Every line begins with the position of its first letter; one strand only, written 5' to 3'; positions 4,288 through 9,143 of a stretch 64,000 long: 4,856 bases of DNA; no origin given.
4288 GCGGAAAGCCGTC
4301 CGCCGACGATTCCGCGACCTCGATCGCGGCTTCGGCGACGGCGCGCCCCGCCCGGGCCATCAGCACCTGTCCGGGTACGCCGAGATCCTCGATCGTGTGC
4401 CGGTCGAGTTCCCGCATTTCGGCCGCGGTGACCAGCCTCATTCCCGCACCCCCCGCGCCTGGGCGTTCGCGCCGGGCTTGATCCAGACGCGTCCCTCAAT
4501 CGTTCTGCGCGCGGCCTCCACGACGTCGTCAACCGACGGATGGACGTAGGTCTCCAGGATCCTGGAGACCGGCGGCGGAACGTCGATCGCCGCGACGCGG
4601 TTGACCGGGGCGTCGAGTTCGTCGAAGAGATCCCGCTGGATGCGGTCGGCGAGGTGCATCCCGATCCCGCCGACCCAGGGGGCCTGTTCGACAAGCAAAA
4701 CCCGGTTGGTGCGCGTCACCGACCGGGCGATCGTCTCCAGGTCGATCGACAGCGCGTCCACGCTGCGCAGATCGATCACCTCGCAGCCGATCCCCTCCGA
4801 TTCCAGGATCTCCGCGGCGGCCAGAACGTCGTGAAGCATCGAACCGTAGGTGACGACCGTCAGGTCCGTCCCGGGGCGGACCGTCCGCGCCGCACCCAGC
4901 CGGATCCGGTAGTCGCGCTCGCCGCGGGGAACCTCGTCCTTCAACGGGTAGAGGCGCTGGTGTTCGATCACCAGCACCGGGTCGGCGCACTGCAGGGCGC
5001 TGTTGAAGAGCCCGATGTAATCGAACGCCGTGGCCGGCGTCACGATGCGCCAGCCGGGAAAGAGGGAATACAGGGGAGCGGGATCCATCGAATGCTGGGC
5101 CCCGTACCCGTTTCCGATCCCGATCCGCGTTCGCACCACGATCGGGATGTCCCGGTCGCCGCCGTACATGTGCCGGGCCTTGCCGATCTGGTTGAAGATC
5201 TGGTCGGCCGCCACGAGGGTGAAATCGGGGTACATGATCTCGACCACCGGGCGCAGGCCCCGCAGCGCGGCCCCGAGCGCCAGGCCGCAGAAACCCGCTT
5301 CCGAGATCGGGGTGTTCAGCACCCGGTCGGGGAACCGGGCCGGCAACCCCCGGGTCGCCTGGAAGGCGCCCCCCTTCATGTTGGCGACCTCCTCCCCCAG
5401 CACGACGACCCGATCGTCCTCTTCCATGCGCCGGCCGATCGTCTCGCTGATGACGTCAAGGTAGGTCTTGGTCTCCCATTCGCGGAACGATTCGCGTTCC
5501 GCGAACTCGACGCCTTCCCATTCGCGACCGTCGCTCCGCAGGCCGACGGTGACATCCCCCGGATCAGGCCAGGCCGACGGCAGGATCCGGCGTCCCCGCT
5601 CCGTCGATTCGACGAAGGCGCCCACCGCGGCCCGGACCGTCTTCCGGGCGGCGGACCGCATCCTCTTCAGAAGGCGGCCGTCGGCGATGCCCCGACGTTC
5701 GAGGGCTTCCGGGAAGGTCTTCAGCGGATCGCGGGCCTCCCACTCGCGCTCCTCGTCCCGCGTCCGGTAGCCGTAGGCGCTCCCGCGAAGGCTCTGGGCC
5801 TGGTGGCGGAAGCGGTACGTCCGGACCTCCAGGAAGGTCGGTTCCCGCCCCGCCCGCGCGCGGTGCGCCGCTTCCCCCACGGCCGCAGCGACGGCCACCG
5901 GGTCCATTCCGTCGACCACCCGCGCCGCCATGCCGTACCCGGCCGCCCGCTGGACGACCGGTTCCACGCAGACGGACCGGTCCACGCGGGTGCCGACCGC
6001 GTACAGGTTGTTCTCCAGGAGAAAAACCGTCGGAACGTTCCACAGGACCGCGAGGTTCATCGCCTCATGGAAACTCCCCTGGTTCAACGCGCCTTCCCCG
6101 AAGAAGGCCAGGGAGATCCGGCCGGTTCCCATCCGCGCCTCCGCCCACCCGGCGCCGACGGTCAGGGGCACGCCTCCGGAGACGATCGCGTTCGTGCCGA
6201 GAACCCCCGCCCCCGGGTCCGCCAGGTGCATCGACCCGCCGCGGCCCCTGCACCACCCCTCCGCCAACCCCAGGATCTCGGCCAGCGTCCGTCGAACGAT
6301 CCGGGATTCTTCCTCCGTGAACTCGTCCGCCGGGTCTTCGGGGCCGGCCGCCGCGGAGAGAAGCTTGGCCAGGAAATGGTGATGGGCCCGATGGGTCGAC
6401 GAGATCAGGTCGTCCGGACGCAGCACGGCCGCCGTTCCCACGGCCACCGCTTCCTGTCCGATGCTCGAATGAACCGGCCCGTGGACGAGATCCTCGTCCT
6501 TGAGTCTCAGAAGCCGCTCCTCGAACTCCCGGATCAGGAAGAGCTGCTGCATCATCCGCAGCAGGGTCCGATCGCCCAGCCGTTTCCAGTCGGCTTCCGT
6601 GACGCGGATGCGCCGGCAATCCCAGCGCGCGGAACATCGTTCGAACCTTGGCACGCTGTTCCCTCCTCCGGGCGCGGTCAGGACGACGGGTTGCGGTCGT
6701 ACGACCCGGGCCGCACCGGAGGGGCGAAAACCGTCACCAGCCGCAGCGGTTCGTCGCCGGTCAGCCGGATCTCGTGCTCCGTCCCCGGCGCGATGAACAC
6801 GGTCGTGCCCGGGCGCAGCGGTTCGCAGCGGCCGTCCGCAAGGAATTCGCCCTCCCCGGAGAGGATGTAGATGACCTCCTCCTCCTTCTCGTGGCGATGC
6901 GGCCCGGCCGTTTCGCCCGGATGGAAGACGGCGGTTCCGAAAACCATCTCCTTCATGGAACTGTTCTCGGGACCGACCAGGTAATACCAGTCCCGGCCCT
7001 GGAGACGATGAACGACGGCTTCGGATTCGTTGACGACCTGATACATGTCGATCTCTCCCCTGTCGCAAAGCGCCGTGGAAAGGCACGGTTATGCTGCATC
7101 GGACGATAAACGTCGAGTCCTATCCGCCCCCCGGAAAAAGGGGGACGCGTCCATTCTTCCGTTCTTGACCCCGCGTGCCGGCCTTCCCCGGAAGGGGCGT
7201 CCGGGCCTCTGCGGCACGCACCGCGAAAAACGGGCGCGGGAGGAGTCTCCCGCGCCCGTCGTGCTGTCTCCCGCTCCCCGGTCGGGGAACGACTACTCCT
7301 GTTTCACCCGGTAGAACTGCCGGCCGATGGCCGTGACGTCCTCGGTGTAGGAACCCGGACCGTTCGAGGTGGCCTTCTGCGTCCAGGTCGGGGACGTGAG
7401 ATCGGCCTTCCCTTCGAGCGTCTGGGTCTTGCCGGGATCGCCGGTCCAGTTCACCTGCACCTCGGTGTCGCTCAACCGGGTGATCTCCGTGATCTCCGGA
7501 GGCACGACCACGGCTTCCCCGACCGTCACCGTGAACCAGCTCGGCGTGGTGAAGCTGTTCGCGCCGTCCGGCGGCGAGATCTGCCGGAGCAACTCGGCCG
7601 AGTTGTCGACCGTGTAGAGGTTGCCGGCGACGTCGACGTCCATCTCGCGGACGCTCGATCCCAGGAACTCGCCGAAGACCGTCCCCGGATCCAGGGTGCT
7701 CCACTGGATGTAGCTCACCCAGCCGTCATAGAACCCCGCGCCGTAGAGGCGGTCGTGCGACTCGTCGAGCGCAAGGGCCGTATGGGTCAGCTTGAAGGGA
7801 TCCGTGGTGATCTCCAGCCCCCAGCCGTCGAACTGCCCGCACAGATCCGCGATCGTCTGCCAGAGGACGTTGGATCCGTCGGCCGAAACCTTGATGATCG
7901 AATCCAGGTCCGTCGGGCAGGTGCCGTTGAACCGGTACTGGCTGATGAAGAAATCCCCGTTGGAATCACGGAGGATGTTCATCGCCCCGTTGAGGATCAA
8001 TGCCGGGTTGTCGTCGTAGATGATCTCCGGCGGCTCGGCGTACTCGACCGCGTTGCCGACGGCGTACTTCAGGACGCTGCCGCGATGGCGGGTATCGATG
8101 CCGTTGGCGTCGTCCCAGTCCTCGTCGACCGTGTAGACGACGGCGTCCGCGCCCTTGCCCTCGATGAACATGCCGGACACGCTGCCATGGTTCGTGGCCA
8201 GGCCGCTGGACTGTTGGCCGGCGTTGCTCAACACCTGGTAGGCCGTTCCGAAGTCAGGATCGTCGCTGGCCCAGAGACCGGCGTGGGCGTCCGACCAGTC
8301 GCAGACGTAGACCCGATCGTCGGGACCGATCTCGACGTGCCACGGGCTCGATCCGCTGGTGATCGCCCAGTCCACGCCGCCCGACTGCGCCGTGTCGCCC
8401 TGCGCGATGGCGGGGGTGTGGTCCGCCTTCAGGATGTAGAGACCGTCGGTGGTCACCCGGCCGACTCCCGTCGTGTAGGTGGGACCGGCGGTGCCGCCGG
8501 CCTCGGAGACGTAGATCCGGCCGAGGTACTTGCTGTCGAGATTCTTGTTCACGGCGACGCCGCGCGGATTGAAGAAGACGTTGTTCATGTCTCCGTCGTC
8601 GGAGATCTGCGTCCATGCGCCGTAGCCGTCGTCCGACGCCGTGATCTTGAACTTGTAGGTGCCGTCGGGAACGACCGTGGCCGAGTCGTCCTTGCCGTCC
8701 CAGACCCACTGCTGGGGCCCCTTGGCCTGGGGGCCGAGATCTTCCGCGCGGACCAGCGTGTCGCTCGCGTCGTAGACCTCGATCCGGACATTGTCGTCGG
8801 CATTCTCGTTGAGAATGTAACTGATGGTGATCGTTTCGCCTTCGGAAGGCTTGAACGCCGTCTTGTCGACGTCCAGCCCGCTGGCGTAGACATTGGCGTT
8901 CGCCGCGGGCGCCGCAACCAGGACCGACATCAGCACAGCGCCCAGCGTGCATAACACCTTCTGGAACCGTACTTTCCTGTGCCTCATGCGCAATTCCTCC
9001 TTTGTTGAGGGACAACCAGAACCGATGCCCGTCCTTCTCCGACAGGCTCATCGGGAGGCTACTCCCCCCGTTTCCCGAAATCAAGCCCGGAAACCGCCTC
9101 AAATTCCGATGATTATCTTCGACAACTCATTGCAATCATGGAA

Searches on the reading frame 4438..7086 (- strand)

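Call 89: search_protein_families(library=pfam, proteins=[window:4438-7086:-], max_evalue=0.0001)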
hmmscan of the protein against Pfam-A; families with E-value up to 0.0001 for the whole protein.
window:4438-7086:- (882 aa): 3 families
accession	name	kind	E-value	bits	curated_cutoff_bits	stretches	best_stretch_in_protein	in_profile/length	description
PF00676.26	E1_dh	-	4.9e-60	203.5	22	1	183-488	4-288/300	Dehydrogenase E1 component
PF02780.25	Transketolase_C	-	2.5e-33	115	25.9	1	731-855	1-124/124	Transketolase, C-terminal domain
PF02779.29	Transket_pyr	-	2.1e-30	106.1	27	1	541-714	4-173/174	Transketolase, pyrimidine binding domain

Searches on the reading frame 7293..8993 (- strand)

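Call 89: search_protein_families(library=pfam, proteins=[window:7293-8993:-], max_evalue=0.0001)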
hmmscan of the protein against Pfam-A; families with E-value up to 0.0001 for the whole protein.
window:7293-8993:- (566 aa): 1 family
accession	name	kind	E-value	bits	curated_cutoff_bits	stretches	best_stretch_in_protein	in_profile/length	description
PF13860.13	FlgD_ig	-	7e-18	64.8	27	1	52-122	9-78/79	FlgD Ig-like domain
